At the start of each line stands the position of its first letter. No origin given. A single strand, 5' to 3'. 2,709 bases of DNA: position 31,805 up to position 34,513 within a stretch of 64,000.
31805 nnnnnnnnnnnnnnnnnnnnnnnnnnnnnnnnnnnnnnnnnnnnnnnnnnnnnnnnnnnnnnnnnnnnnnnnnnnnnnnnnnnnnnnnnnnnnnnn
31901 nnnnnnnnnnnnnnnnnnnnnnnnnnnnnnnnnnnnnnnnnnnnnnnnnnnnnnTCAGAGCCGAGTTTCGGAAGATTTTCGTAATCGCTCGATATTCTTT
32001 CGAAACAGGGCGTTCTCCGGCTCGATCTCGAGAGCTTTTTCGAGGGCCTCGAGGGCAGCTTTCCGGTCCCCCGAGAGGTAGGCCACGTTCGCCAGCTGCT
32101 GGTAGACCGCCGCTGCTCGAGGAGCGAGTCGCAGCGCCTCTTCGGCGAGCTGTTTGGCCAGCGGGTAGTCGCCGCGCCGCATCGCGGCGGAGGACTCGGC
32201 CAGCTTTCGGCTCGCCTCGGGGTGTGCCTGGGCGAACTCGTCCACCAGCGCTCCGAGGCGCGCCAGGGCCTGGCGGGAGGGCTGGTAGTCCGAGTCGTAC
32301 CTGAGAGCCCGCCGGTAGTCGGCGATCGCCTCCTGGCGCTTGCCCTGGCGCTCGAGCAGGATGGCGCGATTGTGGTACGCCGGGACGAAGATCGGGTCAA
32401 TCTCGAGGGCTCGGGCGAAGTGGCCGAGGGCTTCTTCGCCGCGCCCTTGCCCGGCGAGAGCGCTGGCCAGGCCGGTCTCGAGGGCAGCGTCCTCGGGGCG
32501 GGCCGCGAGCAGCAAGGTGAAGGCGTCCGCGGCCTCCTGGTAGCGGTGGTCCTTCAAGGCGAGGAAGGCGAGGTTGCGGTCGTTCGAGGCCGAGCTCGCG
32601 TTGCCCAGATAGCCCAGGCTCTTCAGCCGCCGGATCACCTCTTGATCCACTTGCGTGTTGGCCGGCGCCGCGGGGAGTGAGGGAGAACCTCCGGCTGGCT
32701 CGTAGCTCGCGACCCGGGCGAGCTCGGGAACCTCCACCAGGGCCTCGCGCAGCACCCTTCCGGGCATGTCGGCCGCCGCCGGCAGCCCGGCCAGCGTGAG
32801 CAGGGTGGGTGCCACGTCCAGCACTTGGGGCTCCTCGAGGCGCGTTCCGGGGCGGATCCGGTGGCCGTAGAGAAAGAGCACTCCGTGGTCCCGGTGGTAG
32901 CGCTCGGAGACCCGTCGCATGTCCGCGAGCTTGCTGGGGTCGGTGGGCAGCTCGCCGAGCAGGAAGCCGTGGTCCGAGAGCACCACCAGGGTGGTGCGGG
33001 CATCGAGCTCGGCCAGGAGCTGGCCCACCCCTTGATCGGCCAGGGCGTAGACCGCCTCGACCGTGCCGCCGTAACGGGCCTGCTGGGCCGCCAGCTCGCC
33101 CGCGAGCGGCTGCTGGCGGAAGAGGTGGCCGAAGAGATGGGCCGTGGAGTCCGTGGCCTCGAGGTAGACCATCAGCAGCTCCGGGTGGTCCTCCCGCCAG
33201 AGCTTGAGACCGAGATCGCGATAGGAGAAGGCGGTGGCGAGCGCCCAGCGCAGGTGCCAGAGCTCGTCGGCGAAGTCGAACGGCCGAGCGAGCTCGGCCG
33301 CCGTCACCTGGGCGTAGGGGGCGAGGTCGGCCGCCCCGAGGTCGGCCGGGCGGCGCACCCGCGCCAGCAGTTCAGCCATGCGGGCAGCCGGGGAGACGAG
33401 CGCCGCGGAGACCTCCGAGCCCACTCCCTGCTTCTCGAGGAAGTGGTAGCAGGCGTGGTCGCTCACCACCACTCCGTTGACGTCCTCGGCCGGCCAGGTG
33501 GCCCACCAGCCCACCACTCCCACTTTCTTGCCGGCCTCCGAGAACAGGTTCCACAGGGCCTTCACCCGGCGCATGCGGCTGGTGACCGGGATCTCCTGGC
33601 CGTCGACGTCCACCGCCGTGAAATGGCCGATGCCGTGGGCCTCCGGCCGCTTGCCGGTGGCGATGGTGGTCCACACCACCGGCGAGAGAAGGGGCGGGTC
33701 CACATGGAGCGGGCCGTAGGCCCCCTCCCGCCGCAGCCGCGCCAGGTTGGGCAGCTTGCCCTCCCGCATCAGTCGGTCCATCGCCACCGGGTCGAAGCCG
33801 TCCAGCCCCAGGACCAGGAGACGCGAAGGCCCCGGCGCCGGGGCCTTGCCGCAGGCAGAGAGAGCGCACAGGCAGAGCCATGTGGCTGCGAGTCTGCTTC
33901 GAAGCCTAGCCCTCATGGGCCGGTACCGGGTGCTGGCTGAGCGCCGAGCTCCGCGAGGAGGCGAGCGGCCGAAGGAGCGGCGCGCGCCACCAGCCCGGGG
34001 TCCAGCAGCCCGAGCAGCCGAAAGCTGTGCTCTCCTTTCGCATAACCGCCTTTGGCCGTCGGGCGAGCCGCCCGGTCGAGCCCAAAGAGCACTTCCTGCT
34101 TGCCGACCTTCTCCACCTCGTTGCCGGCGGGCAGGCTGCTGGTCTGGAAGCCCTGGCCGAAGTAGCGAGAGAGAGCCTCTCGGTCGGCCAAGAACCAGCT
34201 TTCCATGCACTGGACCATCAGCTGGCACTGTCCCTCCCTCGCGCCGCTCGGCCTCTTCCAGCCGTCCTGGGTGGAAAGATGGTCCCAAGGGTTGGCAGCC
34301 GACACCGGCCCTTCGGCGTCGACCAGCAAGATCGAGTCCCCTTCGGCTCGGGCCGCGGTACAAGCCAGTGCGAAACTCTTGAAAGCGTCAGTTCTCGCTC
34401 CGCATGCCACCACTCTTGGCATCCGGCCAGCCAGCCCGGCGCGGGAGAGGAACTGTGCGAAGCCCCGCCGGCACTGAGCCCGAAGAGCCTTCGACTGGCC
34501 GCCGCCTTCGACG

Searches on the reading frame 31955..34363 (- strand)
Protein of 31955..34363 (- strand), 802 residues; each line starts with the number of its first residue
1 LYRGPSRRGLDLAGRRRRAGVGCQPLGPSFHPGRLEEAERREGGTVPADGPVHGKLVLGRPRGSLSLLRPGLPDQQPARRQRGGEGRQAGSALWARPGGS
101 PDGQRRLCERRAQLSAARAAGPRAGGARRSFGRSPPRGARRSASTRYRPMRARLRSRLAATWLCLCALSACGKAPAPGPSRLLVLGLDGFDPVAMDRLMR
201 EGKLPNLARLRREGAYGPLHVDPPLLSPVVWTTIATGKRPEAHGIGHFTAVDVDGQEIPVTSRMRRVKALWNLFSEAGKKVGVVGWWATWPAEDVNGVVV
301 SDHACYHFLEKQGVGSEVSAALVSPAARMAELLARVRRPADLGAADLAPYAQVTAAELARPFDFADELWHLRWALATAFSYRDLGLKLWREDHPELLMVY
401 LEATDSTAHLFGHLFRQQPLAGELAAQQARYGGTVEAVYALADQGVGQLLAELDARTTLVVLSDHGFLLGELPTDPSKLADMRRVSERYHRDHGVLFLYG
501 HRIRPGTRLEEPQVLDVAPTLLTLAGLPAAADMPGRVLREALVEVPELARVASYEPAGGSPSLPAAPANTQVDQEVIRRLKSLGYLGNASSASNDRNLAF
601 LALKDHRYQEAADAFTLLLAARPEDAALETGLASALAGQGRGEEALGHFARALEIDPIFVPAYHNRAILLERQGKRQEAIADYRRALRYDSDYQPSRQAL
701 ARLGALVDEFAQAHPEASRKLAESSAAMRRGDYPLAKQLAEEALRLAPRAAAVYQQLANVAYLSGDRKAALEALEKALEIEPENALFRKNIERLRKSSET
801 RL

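Call 45: search_protein_families(library=pfam, proteins=[window:31955-34363:-], max_evalue=0.0001)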
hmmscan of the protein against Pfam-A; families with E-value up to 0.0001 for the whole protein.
window:31955-34363:- (802 aa): 13 families
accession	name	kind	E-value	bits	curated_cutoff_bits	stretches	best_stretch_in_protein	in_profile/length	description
PF01663.27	Phosphodiest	-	4.5e-30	105.9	23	1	182-470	1-224/342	Type I phosphodiesterase / nucleotide pyrophosphatase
PF07719.23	TPR_2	-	8.6e-22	75.9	27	2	662-692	3-33/34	Tetratricopeptide repeat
PF00515.34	TPR_1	-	1.5e-18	66.2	27.8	1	661-693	2-34/34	Tetratricopeptide repeat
PF14559.12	TPR_19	-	1e-12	48.6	25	2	602-664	1-62/68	Tetratricopeptide repeat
PF13181.12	TPR_8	-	3.1e-11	42.9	25.7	0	752-784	2-34/34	Tetratricopeptide repeat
PF13424.12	TPR_12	-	1.3e-10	41.8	30.1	1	726-780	12-74/77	Tetratricopeptide repeat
PF13414.12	TPR_11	-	6e-10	39.1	26.8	0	638-674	6-42/42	TPR repeat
PF13432.12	TPR_16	-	2.3e-09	37.9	32.7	1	601-657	6-62/65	Tetratricopeptide repeat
PF13431.12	TPR_17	-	2.2e-08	34.2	24.4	0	649-680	2-33/34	Tetratricopeptide repeat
PF13428.12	TPR_14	-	9.4e-08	32.5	23.5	0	752-788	2-38/44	Tetratricopeptide repeat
PF13374.12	TPR_10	-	3.4e-07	30.5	27.5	0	662-688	4-30/42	Tetratricopeptide repeat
PF13371.12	TPR_9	-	1.1e-06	28.9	35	0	726-785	4-63/73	Tetratricopeptide repeat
PF00884.28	Sulfatase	-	1.8e-05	24.7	25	0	442-526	213-300/301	Sulfatase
